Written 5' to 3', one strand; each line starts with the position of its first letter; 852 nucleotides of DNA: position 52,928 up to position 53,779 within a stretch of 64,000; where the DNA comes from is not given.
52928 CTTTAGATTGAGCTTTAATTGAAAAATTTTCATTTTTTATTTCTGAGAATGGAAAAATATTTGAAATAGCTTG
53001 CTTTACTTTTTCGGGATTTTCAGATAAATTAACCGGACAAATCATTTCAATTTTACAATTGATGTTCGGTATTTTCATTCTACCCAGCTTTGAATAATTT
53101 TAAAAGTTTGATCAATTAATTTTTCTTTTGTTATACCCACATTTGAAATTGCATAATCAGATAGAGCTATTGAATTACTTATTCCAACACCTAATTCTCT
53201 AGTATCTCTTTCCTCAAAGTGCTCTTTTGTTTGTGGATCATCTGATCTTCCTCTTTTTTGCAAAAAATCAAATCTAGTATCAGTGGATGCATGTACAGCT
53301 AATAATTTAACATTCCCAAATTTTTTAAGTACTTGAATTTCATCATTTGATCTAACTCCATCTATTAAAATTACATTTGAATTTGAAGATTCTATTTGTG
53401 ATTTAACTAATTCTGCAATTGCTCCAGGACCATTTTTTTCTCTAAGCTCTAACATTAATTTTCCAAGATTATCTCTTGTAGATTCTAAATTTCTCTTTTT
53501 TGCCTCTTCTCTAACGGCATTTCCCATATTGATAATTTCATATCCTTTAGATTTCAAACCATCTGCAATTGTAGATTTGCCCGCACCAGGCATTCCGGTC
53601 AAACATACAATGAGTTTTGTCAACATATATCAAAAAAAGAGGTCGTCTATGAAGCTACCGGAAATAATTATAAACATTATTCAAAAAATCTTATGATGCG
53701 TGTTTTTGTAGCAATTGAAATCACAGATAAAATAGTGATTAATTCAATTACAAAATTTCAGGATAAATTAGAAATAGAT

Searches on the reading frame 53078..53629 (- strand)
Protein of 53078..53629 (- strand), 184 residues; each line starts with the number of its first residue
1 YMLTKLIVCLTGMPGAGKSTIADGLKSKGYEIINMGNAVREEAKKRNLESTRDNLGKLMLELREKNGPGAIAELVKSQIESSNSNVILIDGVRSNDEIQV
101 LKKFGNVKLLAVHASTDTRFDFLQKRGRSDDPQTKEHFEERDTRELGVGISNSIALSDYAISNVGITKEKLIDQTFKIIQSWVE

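Call 74: search_protein_families(library=pfam, proteins=[window:53078-53629:-], max_evalue=0.01)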
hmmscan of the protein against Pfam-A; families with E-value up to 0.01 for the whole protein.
window:53078-53629:- (184 aa): 9 families
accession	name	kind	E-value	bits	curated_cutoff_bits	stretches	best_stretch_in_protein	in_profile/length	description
PF13207.12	AAA_17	-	1.8e-16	61.1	27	1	11-138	1-135/136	AAA domain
PF13238.12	AAA_18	-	9.6e-13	49.1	29.4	1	8-139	1-123/128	AAA domain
PF20720.3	nSTAND3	-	1.8e-05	24.9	27.2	1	7-88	19-108/155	Novel STAND NTPase 3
PF13671.12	AAA_33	-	0.0002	22.1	27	1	8-132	2-125/143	AAA domain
PF13521.12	AAA_28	-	0.001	19.8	27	1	8-46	2-39/164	AAA domain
PF01121.26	CoaE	-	0.0014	18.8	27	1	6-56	1-53/180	Dephospho-CoA kinase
PF13401.12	AAA_22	-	0.0038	18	27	1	4-92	4-93/130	AAA domain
PF01583.26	APS_kinase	-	0.004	17.6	21.1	0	6-42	3-44/152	Adenylylsulphate kinase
PF00406.28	ADK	-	0.0083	16.7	26.8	0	10-103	1-94/151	Adenylate kinase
